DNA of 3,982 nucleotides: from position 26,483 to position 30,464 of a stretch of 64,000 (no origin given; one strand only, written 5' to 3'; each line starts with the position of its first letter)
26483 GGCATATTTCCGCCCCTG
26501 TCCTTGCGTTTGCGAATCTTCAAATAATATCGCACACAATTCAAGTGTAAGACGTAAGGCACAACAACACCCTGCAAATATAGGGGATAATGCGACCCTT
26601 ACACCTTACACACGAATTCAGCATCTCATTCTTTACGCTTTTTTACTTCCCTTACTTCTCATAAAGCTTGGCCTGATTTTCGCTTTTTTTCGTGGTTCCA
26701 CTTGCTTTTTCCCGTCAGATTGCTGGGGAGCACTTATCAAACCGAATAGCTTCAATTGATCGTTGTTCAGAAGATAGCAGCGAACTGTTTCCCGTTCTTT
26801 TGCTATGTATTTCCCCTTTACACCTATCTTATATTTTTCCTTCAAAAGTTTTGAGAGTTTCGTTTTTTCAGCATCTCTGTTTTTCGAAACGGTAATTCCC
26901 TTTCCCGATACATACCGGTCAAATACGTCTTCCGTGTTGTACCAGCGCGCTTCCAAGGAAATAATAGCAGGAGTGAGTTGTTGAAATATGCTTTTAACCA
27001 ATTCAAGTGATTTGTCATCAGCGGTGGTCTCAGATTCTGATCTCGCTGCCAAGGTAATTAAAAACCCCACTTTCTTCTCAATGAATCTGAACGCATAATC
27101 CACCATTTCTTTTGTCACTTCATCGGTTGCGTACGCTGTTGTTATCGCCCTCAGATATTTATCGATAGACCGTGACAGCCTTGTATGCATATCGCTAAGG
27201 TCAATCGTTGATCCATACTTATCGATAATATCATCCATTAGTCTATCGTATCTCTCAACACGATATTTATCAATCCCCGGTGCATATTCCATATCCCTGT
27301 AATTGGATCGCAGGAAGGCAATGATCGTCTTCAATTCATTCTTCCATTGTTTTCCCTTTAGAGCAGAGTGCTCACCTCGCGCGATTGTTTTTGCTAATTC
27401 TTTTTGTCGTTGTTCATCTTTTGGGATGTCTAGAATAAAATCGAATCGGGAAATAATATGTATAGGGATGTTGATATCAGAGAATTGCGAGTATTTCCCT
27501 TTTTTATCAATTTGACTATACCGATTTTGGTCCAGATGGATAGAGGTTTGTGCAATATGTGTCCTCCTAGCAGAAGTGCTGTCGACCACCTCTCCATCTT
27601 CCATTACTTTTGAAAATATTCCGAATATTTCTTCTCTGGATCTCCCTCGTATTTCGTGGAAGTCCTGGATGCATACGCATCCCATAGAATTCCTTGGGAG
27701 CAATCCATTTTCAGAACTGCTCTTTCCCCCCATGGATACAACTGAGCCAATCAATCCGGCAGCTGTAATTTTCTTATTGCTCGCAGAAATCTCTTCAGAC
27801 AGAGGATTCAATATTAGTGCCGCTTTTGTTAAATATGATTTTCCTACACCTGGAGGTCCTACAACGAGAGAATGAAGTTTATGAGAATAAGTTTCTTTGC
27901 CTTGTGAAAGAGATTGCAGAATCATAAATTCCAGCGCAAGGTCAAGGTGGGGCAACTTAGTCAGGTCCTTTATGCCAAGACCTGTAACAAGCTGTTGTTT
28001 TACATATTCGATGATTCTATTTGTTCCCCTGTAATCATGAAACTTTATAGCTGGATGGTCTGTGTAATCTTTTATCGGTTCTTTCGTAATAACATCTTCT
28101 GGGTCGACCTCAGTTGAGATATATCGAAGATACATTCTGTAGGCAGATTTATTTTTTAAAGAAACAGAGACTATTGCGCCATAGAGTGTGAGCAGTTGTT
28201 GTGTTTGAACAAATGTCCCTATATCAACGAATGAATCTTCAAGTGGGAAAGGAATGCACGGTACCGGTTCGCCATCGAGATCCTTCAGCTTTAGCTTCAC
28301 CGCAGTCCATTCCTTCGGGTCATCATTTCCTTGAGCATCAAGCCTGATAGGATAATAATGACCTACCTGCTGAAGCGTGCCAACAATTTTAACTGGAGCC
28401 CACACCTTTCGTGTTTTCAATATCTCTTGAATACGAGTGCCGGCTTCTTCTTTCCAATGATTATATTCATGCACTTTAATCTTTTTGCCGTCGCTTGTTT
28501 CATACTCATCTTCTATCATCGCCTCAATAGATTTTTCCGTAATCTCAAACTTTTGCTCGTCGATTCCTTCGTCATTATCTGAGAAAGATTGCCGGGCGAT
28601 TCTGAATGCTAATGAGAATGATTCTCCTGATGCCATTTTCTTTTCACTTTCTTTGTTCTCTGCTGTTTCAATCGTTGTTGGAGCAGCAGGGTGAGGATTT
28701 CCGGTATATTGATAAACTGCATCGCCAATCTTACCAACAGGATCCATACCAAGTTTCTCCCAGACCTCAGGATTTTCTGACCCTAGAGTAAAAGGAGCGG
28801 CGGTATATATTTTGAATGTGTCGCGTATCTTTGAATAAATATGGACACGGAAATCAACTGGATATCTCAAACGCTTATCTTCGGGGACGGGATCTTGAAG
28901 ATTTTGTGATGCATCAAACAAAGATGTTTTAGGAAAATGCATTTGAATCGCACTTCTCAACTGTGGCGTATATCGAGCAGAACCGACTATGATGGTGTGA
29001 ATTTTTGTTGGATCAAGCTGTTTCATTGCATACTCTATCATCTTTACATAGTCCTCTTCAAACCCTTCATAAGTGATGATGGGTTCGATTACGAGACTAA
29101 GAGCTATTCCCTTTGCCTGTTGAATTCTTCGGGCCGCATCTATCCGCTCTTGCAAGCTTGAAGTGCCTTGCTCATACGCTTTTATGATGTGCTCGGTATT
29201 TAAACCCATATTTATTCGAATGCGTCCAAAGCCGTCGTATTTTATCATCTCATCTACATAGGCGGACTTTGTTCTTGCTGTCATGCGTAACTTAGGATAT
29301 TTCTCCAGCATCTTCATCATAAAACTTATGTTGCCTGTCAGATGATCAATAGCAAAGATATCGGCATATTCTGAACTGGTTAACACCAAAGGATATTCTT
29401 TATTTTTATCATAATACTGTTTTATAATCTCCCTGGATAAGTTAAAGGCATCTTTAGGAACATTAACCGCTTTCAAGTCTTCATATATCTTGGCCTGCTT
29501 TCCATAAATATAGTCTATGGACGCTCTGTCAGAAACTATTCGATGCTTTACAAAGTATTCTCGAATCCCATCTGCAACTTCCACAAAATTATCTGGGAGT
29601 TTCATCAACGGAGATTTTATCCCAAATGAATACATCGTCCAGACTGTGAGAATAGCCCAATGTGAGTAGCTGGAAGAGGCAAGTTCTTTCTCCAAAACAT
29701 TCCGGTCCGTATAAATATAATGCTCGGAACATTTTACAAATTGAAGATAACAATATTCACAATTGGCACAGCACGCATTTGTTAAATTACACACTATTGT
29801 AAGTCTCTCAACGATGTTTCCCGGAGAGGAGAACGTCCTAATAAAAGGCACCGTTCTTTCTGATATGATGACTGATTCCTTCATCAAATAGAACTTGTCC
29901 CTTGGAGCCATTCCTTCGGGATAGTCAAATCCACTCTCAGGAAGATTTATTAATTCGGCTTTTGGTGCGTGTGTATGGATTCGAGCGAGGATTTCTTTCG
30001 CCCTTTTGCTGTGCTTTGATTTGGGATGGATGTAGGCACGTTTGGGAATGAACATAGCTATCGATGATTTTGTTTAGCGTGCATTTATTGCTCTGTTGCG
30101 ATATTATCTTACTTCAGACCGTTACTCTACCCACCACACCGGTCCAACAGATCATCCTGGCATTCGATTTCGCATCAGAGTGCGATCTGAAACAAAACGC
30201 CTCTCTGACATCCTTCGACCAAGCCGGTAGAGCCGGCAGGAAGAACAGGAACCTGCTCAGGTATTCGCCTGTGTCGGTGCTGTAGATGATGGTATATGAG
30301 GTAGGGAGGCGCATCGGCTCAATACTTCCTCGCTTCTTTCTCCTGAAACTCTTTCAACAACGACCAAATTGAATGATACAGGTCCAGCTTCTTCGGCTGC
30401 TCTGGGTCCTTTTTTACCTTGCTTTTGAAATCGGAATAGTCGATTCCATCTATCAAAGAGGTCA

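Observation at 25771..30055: Radical-SAM (spore-photoproduct-lyase-like) domain fused to an MCM-type AAA+ motor, with an HTH partner gene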

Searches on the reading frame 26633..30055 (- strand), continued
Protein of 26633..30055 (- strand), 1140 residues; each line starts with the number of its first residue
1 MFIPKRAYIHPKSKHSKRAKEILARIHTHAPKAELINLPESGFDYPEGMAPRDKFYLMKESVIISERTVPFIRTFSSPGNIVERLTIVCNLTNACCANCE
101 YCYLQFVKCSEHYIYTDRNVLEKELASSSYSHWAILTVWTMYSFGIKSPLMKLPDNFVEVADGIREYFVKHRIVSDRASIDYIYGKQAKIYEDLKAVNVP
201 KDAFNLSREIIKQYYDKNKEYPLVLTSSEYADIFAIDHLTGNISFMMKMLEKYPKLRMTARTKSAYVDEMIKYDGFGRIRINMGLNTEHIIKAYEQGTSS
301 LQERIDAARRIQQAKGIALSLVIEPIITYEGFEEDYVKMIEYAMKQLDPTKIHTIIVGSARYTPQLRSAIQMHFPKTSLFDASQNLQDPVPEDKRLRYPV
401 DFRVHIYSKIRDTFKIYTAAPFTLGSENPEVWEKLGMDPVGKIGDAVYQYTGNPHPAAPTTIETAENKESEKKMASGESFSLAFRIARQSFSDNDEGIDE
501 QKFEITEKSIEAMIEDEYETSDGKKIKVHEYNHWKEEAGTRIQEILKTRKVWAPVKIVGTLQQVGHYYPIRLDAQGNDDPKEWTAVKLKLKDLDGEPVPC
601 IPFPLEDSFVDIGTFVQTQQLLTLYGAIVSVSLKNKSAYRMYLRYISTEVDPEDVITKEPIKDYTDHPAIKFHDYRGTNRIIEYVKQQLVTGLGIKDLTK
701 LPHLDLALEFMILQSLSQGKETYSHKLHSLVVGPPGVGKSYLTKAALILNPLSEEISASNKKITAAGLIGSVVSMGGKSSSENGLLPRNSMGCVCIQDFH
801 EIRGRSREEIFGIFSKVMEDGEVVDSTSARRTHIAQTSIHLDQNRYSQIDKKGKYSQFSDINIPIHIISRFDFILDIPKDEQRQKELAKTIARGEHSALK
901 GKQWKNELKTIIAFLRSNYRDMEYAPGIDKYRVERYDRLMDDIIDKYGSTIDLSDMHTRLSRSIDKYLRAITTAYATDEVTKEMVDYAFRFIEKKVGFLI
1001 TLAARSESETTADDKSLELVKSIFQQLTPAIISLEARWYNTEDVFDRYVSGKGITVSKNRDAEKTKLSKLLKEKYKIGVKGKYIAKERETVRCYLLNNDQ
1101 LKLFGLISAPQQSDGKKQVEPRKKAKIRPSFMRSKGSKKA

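Call 40: search_protein_families(library=pfam, proteins=[L015:6497-9142:-, L015:9911-11749:+, L015:11902-12690:+, L015:12781-13470:+, L015:9630-9914:+, L010:13697-14719:+, L010:8851-9450:+, L010:9576-9863:+, L011:5855-6553:+, L012:5467-7338:+], max_evalue=0.01)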
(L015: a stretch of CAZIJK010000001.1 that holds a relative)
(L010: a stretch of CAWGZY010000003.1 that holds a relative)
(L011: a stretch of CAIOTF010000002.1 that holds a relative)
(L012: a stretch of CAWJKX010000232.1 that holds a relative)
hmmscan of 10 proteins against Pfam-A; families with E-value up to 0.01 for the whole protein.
L015:6497-9142:- (881 aa): 6 families
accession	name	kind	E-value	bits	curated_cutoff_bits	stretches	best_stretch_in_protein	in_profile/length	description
PF19263.5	DUF5906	-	2.6e-18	67.1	27.6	1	612-724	1-114/114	Family of unknown function (DUF5906)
PF13155.12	Toprim_2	-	1.2e-10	42.1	22.1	1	285-374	2-88/88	Toprim-like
PF13662.12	Toprim_4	-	2e-10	41.2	25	1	282-359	2-84/85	Toprim domain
PF01807.25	Zn_ribbon_DnaG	-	1.1e-08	35.2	24.9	1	13-107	3-94/98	CHC2 zinc finger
PF01751.28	Toprim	-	1.2e-06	29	23.1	1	282-356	1-91/96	Toprim domain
PF13362.12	Toprim_3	-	0.00014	22.6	27.2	1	283-378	2-93/95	Toprim domain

L015:9911-11749:+ (612 aa): 1 family
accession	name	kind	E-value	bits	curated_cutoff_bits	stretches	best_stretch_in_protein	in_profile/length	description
PF00493.29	MCM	-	1.2e-10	41.3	23.3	1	232-410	34-209/224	MCM P-loop domain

L015:11902-12690:+ (262 aa): 3 families
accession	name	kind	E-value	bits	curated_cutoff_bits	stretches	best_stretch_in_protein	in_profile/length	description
PF04055.27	Radical_SAM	-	1.9e-08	35.1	29.5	1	17-163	2-143/166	Radical SAM superfamily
PF07505.17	DUF5131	-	8.3e-05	22.6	28.9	1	10-80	5-86/243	Protein of unknown function (DUF5131)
PF20903.3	SPL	-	0.0073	15.7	27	0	16-165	81-228/338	Spore photoproduct lyase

L015:12781-13470:+ (229 aa): 1 family
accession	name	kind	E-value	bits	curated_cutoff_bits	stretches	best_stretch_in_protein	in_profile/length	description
PF12728.13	HTH_17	-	2.9e-15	56.7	27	1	175-220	2-47/51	Helix-turn-helix domain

L015:9630-9914:+ (94 aa): 0 families

L010:13697-14719:+ (340 aa): 1 family
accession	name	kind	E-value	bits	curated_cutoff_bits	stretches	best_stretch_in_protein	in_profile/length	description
PF04055.27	Radical_SAM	-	4.8e-11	43.5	29.5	1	32-214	1-158/166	Radical SAM superfamily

L010:8851-9450:+ (199 aa): 0 families

L010:9576-9863:+ (95 aa): 0 families

L011:5855-6553:+ (232 aa): 1 family
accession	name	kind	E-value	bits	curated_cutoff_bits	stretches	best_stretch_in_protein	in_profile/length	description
PF10403.14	BHD_1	-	0.0029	17.9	27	1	4-24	6-26/55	Rad4 beta-hairpin domain 1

L012:5467-7338:+ (623 aa): 3 families
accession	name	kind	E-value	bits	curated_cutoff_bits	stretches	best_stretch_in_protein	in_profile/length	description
PF07508.19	Recombinase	-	6.6e-23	81.3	21.1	1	250-363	2-100/102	Recombinase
PF00239.26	Resolvase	-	1.6e-19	70.9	23.3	1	37-186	1-143/145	Resolvase, N terminal domain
PF13408.12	Zn_ribbon_recom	-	5.4e-08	33.5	25.3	1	380-442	1-55/58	Recombinase zinc beta ribbon domain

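Call 47: find_related_loci(query=A1, collection=viral_contigs, flank=10000)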
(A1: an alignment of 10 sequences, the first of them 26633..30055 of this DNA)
Query A1 (1140 aa) in viral_contigs; peptide patterns used: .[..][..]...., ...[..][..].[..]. (x = any residue, [..] = any of these).
80 stretches matched a pattern, but none encodes a relative of the query by tblastn (E <= 1e-3).

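Call 48: search_dna_similar(query=window:26633-30055:-, collection=phages, mode=protein, max_rows=25)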
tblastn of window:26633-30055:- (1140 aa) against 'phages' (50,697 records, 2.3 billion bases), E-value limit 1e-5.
Records with a match: 1; places in all: 1; records where one place covers at least 80% of the query: 0.
Best place of each record, by identity: <60% 1.
By first word of the organism name: Bacteriophage 1.
By host as written in the record: - 1.
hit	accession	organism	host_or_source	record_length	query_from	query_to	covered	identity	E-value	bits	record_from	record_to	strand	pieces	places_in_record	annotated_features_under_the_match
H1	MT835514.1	Bacteriophage sp.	human fecal samples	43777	231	361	11%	29.0%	9e-7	60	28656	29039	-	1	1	record has no annotation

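Call 49: search_dna_similar(query=window:26633-30055:-, collection=plasmids, mode=protein, max_rows=25)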
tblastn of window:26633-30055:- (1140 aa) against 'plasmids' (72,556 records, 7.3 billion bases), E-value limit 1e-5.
Records with a match: 10; places in all: 10; records where one place covers at least 80% of the query: 0.
Best place of each record, by identity: <60% 10.
By first word of the organism name: Bacillus 2; Clostridium 2; Granulicella 1; Kovacikia 1; Brevibacillus 1; Fusobacterium 1; Gloeothece 1; Nostoc 1.
By predicted mobility (MOB-suite, as given by PLSDB): non-mobilizable 9; conjugative 1.
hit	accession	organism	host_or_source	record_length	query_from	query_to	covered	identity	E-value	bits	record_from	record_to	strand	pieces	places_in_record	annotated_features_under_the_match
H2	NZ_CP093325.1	Bacillus sp. N5-665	whole organism,peat soil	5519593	209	379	15%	30.5%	1e-13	84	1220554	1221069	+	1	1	none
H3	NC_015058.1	Granulicella tundricola MP5ACTX9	-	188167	227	398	15%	28.8%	6e-9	68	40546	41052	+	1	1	spore photoproduct lyase family protein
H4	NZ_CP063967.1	Clostridium botulinum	Chicken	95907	212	379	15%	28.2%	6e-9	68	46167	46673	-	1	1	splB: spore photoproduct lyase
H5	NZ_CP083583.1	Kovacikia minuta CCNUW1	cell culture,fresh water lake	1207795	197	379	16%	25.5%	2e-7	64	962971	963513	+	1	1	record has no annotation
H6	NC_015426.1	Clostridium botulinum BKT015925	-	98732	212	379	15%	27.6%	1e-8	68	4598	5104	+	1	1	splB: spore photoproduct lyase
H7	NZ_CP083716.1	Bacillus velezensis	cell culture,Meju, fermented soybean ...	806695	231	379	13%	30.5%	1e-11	77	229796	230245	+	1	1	splB: spore photoproduct lyase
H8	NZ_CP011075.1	Brevibacillus laterosporus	Oryza sativa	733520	231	379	13%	30.5%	2e-11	77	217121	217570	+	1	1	splB: spore photoproduct lyase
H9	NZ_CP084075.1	Fusobacterium vincentii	-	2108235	218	375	14%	27.7%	1e-8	67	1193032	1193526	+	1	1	none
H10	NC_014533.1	Gloeothece verrucosa PCC 7822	fresh water in rice field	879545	228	379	13%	26.8%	1e-7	64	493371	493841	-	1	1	spore photoproduct lyase family protein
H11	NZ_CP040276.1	Nostoc sp. C052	Blasia pusilla,pure culture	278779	228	379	13%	24.8%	3e-7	63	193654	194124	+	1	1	spore photoproduct lyase family protein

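Call 50: predict_structure(alignment_id=A1)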
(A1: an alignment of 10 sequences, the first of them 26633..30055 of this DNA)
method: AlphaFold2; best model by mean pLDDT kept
length: 1140 residues; sequences in the alignment: 10
mean_pLDDT: 64.6   pTM: 0.43
mean pLDDT of the five models: 64.6, 64.0, 62.6, 58.7, 54.5
residues with pLDDT >= 90: 68; 70-90: 459; 50-70: 307; < 50: 306
segments of 3 or more residues with pLDDT < 50: 73-95, 105-108, 228-233, 453-478, 576-579, 607-609, 664-666, 720-753, 758-762, 771-781, 788-793, 797-801, 818-871, 895-901, 949-952, 998-1017, 1029-1031, 1033-1040, 1053-1058, 1075-1140
pLDDT, mean of each block of 10 residues (from residue 1): 79 83 84 83 64 74 68 44 35 51 53 70 80 88 82 69 81 87 89 70 86 91 58 57 79 81 71 85 87 77 90 90 83 93 93 84 70 80 77 72 90 90 76 76 70 40 30 40 80 79 85 73 55 79 80 87 70 53 73 79 62 68 86 77 79 67 52 54 69 56 57 63 39 37 42 46 54 41 49 48 54 52 45 44 36 36 38 55 63 48 65 74 78 81 59 53 71 76 77 56 38 47 52 45 57 49 54 49 34 39 40 35 38 33
secondary structure, 60 per line:
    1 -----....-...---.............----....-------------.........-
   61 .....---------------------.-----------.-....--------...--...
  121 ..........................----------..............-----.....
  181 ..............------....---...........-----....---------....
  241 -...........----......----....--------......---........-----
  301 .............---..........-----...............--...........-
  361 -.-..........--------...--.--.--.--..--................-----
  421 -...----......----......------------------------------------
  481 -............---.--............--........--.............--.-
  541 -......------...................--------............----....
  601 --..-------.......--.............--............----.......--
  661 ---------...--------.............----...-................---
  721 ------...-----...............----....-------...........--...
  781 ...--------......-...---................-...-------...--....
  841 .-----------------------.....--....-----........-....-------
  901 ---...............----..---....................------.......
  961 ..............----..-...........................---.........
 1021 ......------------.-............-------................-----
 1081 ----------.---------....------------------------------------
elements in order (helices of 4 or more, strands of 3 or more residues): E6-9 H17-29 E34-37 H51-59 E61-65 H101-104 E113-115 H118-146 H157-170 H176-194 H201-204 H208-218 E224-227 H237-240 H242-252 E257-262 H267-270 E279-284 H288-294 H301-313 E317-326 H332-346 E352-359 H364-373 H400-415 E422-424 H429-434 H439-444 H482-493 H500-511 E514-521 E524-532 H533-536 H542-547 E554-572 E581-592 E597-600 H612-618 E621-633 E636-647 H652-655 E656-658 E670-672 H681-693 H702-717 H735-749 E754-757 H765-769 E770-775 E778-783 E792-797 H805-820 E822-824 E832-834 E837-841 H865-869 H872-875 H881-888 H890-893 H904-918 H928-947 H954-974 H982-1008 H1012-1026 H1041-1052 H1060-1075 H1101-1104

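Call 54: find_encoding_contigs(protein=P0041, flank=10000, max_places=1)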
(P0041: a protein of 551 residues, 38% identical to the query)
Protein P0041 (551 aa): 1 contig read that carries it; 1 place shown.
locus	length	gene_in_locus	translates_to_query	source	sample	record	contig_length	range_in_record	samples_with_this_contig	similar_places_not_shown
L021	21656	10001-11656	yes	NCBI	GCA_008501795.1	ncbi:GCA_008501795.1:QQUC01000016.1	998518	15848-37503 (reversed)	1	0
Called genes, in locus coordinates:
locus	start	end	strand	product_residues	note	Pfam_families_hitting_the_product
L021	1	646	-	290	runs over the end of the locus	PF00561:Abhydrolase_1, PF12146:Hydrolase_4, PF12697:Abhydrolase_6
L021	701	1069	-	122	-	PF00903:Glyoxalase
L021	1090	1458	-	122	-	PF00903:Glyoxalase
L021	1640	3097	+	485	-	-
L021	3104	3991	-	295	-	PF13354:Beta-lactamase2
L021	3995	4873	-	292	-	PF00892:EamA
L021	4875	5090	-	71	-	-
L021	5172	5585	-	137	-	-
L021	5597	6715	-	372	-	PF13609:Porin_4 (weak), PF07396:Porin_O_P (faint)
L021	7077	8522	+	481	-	PF02113:Peptidase_S13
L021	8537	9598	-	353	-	PF18962:Por_Secre_tail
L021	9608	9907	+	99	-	PF17762:HTH_ParB (weak)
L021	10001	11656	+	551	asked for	PF00493:MCM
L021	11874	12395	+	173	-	-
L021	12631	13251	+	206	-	PF00578:AhpC-TSA, PF08534:Redoxin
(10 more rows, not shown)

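Call 56: fold_search(model_id=the predicted structure, library=pdb)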
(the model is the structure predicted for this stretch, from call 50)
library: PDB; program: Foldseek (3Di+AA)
matches with E <= 10: 936; with E <= 0.001: 262
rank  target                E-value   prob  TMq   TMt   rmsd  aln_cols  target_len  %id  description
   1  4fhf                  1.2e-16  1.00  0.26  0.80   5.4       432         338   17  Spore photoproduct lyase C140A mutant with dinucleoside spore photoproduct (released 2012-07-18)
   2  4rh0                  1.3e-16  1.00  0.25  0.78   5.7       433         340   17  Spore photoproduct lyase C140A/S76C mutant with bound AdoMet (released 2014-10-22)
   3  4fhc                  1.4e-16  1.00  0.25  0.78   5.7       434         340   16  Spore photoproduct lyase (released 2012-07-18)
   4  4fhg                  1.8e-16  1.00  0.25  0.77   5.8       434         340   17  Spore photoproduct lyase C140S mutant (released 2012-07-18)
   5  4k9r                  2.9e-16  1.00  0.25  0.77   5.7       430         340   16  Spore photoproduct lyase Y98F mutant (released 2013-05-08)
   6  4fhe                  3.8e-16  1.00  0.25  0.78   5.6       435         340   16  Spore photoproduct lyase C140A mutant (released 2012-07-18)
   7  8rif_7                3.4e-12  1.00  0.11  0.15  35.8       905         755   14  Cryo-EM structure of the MCM double hexamer loaded onto dsDNA. (released 2025-01-01)
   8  9gjw_7                4.3e-12  1.00  0.11  0.17  32.2       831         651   14  OCCM maturation intermediate stalled with an Arginine Finger mutation in Mcm2 (released 2025-03-05)
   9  8w0e_6                6.8e-12  1.00  0.11  0.18  26.1       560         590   17  Cryo-EM structure of a human MCM2-7 single hexamer on dsDNA (released 2024-10-02)
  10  8p62_5                7.2e-12  1.00  0.10  0.15  26.5       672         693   14  S. cerevisiae ssDNA-sCMGE after DNA replication initiation (released 2024-05-29)
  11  7qhs_7                8.8e-12  1.00  0.11  0.18  36.0       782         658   13  S. cerevisiae CMGE nucleating origin DNA melting (released 2022-06-15)
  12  9lxd_4                1.2e-11  1.00  0.15  0.21  25.5       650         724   16  Structure of DNA-free MCM SH at 3.2 Angstroms resolution (released 2026-02-18)
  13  7qhs_5                1.6e-11  1.00  0.11  0.16  26.2       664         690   12  S. cerevisiae CMGE nucleating origin DNA melting (released 2022-06-15)
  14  8p63_5                1.8e-11  1.00  0.11  0.17  26.1       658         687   14  S. cerevisiae consensus-sCMGE on ssDNA after DNA replication initiation (released 2024-05-29)
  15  8p5e_5                2.2e-11  1.00  0.10  0.15  26.3       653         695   14  S. cerevisiae nexus-sCMGE after DNA replication initiation (released 2024-05-29)
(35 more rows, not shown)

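Call 106: search_solved_structures(query=P0046, max_evalue=0.01)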
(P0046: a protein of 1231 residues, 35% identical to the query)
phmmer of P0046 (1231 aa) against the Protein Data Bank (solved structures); distinct sequences matched with E-value up to 0.01: 6.
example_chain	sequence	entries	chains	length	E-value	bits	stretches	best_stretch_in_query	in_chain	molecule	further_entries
4fhg_A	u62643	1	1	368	3.4e-20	74.6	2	989-1158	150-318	Spore photoproduct lyase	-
4fhe_A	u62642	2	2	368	4.6e-20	74.2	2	989-1158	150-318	Spore photoproduct lyase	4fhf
4rh0_A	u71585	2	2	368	8.2e-20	73.4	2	979-1158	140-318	Spore photoproduct lyase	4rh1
4fhc_A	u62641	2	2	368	1.1e-19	72.9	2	989-1158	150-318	Spore photoproduct lyase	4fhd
4k9r_A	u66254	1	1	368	3.9e-19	71.1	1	989-1158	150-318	Spore photoproduct lyase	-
7on8_A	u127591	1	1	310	4e-05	24.7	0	22-46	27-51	SAKe6AR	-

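Call 107: search_solved_structures(query=P0022, max_evalue=0.01)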
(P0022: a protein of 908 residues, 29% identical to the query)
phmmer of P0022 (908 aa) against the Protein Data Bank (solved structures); distinct sequences matched with E-value up to 0.01: 5.
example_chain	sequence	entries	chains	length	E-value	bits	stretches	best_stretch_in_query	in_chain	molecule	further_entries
4fhg_A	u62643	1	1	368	3.8e-18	68.2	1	670-835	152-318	Spore photoproduct lyase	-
4fhe_A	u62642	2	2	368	4.9e-18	67.8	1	670-835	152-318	Spore photoproduct lyase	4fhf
4rh0_A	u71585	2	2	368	5.6e-18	67.6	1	670-835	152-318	Spore photoproduct lyase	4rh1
4fhc_A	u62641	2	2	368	1e-17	66.8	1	671-835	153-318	Spore photoproduct lyase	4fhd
4k9r_A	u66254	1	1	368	3.6e-17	65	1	671-835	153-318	Spore photoproduct lyase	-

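Call 108: search_solved_structures(query=P0042, max_evalue=0.01)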
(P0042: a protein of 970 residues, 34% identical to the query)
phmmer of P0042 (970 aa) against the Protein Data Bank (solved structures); distinct sequences matched with E-value up to 0.01: 6.
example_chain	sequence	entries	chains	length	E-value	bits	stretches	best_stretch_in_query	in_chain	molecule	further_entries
4fhg_A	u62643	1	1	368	6.8e-23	83.9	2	241-415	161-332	Spore photoproduct lyase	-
4fhe_A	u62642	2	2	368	8.4e-23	83.6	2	242-415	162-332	Spore photoproduct lyase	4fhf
4rh0_A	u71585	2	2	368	1.4e-22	82.9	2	242-415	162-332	Spore photoproduct lyase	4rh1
4fhc_A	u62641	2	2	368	1.5e-22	82.7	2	243-415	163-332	Spore photoproduct lyase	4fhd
4k9r_A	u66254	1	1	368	5.2e-22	81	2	243-415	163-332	Spore photoproduct lyase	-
8zn0_A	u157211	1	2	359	0.0019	19.6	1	226-304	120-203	PaOMT9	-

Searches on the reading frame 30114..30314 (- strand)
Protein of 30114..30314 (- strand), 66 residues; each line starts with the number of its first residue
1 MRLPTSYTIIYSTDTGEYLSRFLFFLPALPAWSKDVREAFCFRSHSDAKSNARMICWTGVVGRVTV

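Call 104: search_protein_families(library=pfam, proteins=[window:30114-30314:-], max_evalue=0.01)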
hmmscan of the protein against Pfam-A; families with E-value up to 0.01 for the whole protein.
window:30114-30314:- (66 aa): 0 families
